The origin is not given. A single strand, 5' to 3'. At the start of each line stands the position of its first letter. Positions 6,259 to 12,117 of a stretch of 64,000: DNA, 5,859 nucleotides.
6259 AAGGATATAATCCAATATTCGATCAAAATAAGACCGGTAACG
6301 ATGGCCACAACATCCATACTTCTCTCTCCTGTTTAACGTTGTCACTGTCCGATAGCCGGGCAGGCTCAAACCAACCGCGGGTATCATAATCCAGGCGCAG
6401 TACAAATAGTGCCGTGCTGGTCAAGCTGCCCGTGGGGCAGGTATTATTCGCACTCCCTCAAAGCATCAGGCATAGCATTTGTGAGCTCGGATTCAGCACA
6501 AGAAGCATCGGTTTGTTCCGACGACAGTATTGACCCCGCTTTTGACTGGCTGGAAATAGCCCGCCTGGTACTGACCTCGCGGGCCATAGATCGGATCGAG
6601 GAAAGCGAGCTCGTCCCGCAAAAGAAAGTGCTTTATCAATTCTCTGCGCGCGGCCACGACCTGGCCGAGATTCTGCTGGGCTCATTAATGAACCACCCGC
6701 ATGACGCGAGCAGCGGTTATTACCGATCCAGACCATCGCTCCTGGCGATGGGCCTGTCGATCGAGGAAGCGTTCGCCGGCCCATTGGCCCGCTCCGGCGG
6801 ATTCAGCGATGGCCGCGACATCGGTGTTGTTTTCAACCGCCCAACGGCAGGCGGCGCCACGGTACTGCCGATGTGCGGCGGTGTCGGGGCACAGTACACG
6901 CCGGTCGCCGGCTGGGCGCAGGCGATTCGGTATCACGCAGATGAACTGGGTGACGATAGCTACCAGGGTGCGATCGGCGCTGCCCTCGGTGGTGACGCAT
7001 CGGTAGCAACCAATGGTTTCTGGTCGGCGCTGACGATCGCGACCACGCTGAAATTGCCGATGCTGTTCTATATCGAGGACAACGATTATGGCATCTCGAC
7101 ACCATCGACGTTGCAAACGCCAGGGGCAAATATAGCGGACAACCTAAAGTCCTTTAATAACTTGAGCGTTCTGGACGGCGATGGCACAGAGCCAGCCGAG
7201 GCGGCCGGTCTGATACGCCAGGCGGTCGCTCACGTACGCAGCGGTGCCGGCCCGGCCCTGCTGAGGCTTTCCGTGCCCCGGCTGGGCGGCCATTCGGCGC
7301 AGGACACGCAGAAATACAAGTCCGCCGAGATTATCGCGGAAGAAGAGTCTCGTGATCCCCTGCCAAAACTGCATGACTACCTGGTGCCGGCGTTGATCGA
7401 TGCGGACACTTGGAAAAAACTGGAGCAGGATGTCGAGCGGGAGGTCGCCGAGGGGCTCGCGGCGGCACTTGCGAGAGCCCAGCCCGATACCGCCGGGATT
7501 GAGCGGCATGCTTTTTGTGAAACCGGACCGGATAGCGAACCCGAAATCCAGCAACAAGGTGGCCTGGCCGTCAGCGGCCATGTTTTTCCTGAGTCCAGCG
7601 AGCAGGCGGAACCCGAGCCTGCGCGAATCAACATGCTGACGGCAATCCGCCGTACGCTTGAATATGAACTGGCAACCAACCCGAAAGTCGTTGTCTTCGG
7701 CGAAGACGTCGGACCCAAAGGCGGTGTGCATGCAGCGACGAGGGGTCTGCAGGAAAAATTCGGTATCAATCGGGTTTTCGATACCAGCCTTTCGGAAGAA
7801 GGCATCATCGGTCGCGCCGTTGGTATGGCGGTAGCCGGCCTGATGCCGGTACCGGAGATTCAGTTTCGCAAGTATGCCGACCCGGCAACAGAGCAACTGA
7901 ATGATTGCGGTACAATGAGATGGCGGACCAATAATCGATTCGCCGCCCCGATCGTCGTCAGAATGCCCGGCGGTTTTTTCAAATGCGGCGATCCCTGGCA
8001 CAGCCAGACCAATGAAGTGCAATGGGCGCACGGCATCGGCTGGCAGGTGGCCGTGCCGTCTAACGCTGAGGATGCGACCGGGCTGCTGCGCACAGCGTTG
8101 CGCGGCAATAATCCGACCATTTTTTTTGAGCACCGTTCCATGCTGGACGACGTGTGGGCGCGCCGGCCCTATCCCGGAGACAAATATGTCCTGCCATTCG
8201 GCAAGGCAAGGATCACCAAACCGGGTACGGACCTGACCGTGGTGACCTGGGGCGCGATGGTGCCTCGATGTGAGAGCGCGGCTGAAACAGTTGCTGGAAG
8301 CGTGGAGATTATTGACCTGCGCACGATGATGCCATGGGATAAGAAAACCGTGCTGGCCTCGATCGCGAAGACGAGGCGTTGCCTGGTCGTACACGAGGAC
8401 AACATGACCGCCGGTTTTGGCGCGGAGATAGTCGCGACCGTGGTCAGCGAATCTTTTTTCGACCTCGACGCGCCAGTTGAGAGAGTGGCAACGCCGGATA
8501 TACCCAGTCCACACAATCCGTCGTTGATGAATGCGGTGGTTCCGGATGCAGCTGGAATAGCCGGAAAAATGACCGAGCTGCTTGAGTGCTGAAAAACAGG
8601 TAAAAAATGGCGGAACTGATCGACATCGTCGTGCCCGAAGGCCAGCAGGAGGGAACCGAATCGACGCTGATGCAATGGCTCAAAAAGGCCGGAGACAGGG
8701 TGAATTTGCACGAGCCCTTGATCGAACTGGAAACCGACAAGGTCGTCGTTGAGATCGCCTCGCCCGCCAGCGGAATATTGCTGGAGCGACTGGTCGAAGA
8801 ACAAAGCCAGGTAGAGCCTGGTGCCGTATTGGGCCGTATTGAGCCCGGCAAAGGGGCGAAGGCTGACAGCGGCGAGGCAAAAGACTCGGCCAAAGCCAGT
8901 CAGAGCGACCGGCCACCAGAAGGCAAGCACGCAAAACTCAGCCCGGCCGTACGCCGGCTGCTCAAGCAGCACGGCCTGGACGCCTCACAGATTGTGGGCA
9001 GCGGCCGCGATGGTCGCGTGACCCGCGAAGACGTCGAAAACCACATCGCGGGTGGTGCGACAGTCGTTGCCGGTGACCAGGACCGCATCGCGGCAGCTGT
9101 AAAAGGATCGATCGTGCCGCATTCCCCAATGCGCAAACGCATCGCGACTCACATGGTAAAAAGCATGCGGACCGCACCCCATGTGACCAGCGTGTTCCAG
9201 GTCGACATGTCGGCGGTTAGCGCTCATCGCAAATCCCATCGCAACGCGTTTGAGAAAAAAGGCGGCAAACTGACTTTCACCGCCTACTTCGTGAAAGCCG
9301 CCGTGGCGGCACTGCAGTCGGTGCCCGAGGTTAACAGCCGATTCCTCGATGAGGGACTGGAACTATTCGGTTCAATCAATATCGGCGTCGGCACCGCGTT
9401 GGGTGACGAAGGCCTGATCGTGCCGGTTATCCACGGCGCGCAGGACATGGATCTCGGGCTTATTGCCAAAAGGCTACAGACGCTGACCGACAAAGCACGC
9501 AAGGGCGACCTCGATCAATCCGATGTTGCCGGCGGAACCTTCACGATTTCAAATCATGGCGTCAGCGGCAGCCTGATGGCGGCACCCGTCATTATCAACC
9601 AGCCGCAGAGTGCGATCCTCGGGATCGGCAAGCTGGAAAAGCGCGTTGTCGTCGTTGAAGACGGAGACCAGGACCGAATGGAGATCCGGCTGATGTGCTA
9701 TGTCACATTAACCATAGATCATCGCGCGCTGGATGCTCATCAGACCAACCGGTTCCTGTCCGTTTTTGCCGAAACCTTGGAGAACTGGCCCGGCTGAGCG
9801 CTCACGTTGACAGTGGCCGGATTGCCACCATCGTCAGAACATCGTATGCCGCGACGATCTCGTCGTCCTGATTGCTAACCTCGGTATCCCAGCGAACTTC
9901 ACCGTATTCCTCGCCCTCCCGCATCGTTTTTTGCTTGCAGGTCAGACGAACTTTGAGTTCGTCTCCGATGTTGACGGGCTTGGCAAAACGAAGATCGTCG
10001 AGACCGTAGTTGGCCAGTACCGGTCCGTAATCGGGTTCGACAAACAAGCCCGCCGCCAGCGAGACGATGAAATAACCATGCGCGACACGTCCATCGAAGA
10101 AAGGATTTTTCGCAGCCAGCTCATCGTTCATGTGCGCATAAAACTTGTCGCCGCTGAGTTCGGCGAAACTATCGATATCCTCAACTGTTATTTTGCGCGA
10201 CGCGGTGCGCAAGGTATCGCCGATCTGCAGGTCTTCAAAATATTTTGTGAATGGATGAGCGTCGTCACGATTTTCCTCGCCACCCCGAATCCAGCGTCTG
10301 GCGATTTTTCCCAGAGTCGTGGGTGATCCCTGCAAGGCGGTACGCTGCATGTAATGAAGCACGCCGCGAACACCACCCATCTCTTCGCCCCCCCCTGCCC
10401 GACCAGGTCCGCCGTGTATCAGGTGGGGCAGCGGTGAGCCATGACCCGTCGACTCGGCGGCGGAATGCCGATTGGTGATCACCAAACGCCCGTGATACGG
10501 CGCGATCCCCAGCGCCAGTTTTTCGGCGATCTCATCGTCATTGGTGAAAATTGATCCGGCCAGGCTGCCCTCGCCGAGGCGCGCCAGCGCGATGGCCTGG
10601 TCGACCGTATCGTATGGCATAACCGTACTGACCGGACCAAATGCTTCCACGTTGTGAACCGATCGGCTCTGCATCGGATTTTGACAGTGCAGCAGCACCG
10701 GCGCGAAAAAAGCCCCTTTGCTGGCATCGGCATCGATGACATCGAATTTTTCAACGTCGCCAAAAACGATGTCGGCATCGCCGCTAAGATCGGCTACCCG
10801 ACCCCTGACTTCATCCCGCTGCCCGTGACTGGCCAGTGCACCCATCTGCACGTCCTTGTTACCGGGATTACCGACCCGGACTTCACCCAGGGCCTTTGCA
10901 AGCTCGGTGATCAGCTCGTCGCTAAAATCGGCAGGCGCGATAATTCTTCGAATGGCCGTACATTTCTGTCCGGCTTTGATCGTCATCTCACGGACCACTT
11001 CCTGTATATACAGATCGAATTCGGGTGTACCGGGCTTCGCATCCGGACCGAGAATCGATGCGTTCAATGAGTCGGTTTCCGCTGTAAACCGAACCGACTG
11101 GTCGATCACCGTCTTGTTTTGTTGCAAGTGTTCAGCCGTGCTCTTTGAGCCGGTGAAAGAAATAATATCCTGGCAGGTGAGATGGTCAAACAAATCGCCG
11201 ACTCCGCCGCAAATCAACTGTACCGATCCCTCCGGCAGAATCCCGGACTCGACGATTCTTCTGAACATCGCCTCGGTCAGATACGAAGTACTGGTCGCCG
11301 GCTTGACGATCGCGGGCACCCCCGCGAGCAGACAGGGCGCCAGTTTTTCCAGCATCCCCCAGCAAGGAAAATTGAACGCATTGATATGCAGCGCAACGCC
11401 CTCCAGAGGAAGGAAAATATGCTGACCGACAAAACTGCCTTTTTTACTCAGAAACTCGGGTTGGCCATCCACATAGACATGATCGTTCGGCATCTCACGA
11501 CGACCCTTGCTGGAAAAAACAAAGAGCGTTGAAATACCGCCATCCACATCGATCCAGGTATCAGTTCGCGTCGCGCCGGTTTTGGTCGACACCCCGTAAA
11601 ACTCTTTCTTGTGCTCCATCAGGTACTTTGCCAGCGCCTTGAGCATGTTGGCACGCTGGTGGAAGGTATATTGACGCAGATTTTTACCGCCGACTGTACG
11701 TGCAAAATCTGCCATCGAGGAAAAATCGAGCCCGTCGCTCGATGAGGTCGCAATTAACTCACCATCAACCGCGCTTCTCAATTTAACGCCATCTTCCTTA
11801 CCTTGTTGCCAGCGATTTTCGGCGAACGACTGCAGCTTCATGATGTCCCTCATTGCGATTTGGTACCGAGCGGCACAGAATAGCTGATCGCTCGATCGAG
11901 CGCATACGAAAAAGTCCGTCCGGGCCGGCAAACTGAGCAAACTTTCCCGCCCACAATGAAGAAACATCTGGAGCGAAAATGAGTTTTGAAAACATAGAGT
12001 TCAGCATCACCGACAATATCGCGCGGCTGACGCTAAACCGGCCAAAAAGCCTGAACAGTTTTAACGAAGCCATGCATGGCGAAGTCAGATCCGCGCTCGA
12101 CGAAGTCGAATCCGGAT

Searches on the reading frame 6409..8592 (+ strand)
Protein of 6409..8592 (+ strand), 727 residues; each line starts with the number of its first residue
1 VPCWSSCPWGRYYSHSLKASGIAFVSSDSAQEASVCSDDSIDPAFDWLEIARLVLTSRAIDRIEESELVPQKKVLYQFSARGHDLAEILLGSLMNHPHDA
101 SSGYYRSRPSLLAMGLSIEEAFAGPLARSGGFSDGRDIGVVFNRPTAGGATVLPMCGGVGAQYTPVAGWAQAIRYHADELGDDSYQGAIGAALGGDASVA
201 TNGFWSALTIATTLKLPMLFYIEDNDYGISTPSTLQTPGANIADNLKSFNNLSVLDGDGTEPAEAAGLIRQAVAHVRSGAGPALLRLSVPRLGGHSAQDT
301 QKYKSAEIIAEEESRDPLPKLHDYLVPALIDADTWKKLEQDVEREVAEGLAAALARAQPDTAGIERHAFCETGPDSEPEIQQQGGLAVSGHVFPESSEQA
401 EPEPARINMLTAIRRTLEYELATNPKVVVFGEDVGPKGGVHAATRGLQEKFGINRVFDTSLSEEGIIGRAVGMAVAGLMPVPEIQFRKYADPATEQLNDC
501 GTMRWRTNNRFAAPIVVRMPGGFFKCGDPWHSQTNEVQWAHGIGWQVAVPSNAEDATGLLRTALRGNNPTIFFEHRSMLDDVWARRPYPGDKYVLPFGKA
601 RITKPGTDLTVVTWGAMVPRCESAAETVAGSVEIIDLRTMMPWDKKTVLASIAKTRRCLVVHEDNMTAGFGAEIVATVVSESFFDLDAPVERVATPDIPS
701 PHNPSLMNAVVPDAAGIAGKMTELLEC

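Call 70: search_protein_families(library=pfam, proteins=[window:6409-8592:+], max_evalue=0.00001)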
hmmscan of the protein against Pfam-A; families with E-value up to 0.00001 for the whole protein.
window:6409-8592:+ (727 aa): 3 families
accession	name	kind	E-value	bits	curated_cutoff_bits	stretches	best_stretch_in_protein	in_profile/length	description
PF02780.25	Transketolase_C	-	1.7e-33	115.6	25.9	1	598-717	1-124/124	Transketolase, C-terminal domain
PF02779.29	Transket_pyr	-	5.2e-30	104.8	27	1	407-579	3-172/174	Transketolase, pyrimidine binding domain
PF00676.26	E1_dh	-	5.5e-28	98.2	22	1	54-358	4-296/300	Dehydrogenase E1 component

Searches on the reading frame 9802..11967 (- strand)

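Call 70: search_protein_families(library=pfam, proteins=[window:9802-11967:-], max_evalue=0.00001)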
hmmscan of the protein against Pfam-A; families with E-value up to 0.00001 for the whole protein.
window:9802-11967:- (721 aa): 2 families
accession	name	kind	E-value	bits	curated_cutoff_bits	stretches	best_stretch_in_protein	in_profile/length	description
PF00171.27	Aldedh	-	2.2e-61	208.3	23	1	61-541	9-457/461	Aldehyde dehydrogenase family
PF01575.25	MaoC_dehydratas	-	2.1e-23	82.7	27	1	582-692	6-116/123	MaoC like domain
